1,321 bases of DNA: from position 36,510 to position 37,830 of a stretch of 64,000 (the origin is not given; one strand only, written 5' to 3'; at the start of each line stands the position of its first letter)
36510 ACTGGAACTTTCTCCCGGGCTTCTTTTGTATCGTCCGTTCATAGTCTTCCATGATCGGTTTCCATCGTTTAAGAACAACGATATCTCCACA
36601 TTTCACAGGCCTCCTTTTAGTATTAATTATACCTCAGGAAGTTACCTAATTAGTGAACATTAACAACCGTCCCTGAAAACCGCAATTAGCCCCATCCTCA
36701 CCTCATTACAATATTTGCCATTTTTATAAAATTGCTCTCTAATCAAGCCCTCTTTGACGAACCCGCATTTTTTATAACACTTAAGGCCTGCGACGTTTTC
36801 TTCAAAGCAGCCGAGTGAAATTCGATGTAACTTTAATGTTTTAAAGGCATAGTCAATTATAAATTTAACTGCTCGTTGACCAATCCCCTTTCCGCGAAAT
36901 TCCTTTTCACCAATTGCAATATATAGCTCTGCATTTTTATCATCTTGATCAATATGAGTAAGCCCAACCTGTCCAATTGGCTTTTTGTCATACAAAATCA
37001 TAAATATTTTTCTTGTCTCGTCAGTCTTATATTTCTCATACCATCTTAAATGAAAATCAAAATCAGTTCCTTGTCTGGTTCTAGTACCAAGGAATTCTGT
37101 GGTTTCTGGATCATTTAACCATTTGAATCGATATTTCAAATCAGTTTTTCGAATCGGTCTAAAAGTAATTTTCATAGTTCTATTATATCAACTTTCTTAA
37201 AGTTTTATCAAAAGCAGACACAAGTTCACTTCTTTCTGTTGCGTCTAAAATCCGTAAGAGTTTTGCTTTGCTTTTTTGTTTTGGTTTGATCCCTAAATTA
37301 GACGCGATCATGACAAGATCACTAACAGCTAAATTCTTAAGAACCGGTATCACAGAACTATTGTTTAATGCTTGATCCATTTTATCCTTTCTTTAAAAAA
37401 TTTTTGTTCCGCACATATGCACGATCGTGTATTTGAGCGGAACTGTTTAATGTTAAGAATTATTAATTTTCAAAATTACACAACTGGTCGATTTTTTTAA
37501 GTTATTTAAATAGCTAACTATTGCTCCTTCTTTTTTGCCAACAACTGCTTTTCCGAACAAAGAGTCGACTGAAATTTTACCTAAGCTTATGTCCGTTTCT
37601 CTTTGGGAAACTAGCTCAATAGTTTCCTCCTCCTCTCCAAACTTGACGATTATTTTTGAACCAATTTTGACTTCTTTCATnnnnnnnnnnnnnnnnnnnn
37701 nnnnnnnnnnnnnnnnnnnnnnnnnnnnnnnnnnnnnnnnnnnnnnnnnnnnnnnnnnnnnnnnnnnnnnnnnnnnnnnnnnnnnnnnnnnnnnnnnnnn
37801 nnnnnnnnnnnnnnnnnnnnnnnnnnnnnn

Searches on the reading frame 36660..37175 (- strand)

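Call 3: search_protein_families(library=pfam, proteins=[window:36660-37175:-], max_evalue=0.01)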
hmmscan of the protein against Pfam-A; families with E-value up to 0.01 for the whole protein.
window:36660-37175:- (171 aa): 6 families
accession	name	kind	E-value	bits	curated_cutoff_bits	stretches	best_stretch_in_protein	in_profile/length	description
PF13302.13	Acetyltransf_3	-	6.8e-23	82.3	25.4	1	3-140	2-138/138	Acetyltransferase (GNAT) domain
PF00583.31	Acetyltransf_1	-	6.9e-17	62.2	20.7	1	43-139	23-116/116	Acetyltransferase (GNAT) family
PF13420.13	Acetyltransf_4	-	1.6e-15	57.9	24.3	1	6-158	2-153/155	Acetyltransferase (GNAT) domain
PF13523.12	Acetyltransf_8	-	2.2e-11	44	27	1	11-145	4-143/145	Acetyltransferase (GNAT) domain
PF13508.13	Acetyltransf_7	-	2.7e-08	34.5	27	1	56-140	4-83/84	Acetyltransferase (GNAT) domain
PF13673.13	Acetyltransf_10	-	1.1e-05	25.9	23.6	1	53-153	28-118/128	Acetyltransferase (GNAT) domain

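Call 4: search_protein_families(library=ncbifam, proteins=[window:36660-37175:-], max_evalue=0.01)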
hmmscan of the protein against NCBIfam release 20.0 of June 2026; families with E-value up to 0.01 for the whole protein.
window:36660-37175:- (171 aa): 25 families
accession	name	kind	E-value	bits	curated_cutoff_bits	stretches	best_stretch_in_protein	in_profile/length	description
TIGR03585.1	PseH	equivalog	5.2e-24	85.1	93.1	1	4-157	2-151/156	UDP-4-amino-4,6-dideoxy-N-acetyl-beta-L-altrosamine N-acetyltransferase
NF011709.0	PRK15130.1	equivalog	5.8e-21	75.1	218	1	2-163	6-164/186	spermidine N1-acetyltransferase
NF000431.1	AAC_6p_Ian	exception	7.4e-14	51.7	400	1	3-153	8-165/190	aminoglycoside N-acetyltransferase AAC(6')-Ian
NF033693.0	AAC_6p_Ie_fam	exception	6.6e-10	39.4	340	1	2-153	7-167/179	AAC(6')-Ie family aminoglycoside N-acetyltransferase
TIGR04431.1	N6_acetyl_AAC6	equivalog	1.6e-09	37.7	260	1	2-146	7-161/184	AacA4 family aminoglycoside N(6')-acetyltransferase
NF012165.0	AAC_6p_set_A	equivalog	2.3e-09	37.2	280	1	3-145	1-153/177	aminoglycoside 6'-N-acetyltransferase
NF007539.0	PRK10151.1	equivalog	2.3e-09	37.1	184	1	55-157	67-168/179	50S ribosomal protein L7/L12-serine acetyltransferase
NF000016.1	AAC_6p_Im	exception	2.8e-09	37.3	350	1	2-157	6-170/178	aminoglycoside N-acetyltransferase AAC(6')-Im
NF040503.1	resist_ArsN1a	equivalog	7.7e-09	35.5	170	1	90-159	85-153/159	arsinothricin resistance N-acetyltransferase ArsN1 family A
NF000507.1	AAC_6p_Ie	exception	3e-08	33.9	450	1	3-154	8-168/201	aminoglycoside N-acetyltransferase AAC(6')-Ie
TIGR01575.1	rimI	equivalog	5.8e-08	33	86.4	1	57-154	33-126/132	ribosomal protein S18-alanine N-acetyltransferase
NF000225.3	AAC_6p_Strep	exception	6.2e-08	32.7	250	1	51-165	36-152/156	aminoglycoside 6'-N-acetyltransferase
NF033151.0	AAC_6p_A10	exception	9.9e-08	32.2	400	1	2-159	6-172/178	AAC(6')-I family aminoglycoside 6'-N-acetyltransferase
NF007527.0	PRK10140.1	equivalog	1.5e-07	31.4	236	1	45-161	41-158/162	N-acetyltransferase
NF000048.1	AAC_6p_A40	exception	2.2e-07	30.5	400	1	3-145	8-160/184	aminoglycoside 6'-N-acetyltransferase AacA40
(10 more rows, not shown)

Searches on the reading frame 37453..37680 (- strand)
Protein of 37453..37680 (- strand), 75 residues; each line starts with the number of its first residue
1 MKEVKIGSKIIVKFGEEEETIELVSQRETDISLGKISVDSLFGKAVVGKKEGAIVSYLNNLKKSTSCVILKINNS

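Call 3: search_protein_families(library=pfam, proteins=[window:37453-37680:-], max_evalue=0.01)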
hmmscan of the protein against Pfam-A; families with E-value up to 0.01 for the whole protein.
window:37453-37680:- (75 aa): 1 family
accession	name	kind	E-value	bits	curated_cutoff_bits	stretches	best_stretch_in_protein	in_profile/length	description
PF01272.25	GreA_GreB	-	3.9e-12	46.4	26.9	1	2-72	4-75/77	Transcription elongation factor, GreA/GreB, C-term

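Call 4: search_protein_families(library=ncbifam, proteins=[window:37453-37680:-], max_evalue=0.01)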
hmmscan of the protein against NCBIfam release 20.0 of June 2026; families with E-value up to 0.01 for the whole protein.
window:37453-37680:- (75 aa): 8 families
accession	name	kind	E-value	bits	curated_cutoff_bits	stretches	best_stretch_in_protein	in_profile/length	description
TIGR01462.1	greA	subfamily_domain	1.5e-11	44.6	139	1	2-72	79-150/151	transcription elongation factor GreA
NF001263.0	PRK00226.1-4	equivalog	1.1e-10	41.7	145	1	2-74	86-159/160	transcription elongation factor GreA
NF001261.0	PRK00226.1-2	equivalog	2.1e-07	31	167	1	3-56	84-139/157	transcription elongation factor GreA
NF001260.0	PRK00226.1-1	equivalog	1e-06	28.5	234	1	2-72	85-156/160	transcription elongation factor GreA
NF001264.0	PRK00226.1-5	equivalog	4.6e-05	23.3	180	1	16-56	100-140/158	transcription elongation factor GreA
NF004396.0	PRK05753.1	equivalog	0.0011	18.8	109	1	4-73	55-126/137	nucleoside diphosphate kinase regulator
NF001262.0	PRK00226.1-3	equivalog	0.0024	17.6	161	1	4-68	86-155/165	transcription elongation factor GreA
NF002506.1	PRK01885.1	equivalog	0.0033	17.1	188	1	15-57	96-138/156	transcription elongation factor GreB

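Call 96: search_protein_families(library=padloc, proteins=[window:37453-37680:-], max_evalue=0.001)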
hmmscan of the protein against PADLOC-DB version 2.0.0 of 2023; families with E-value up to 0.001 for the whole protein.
window:37453-37680:- (75 aa): 0 families
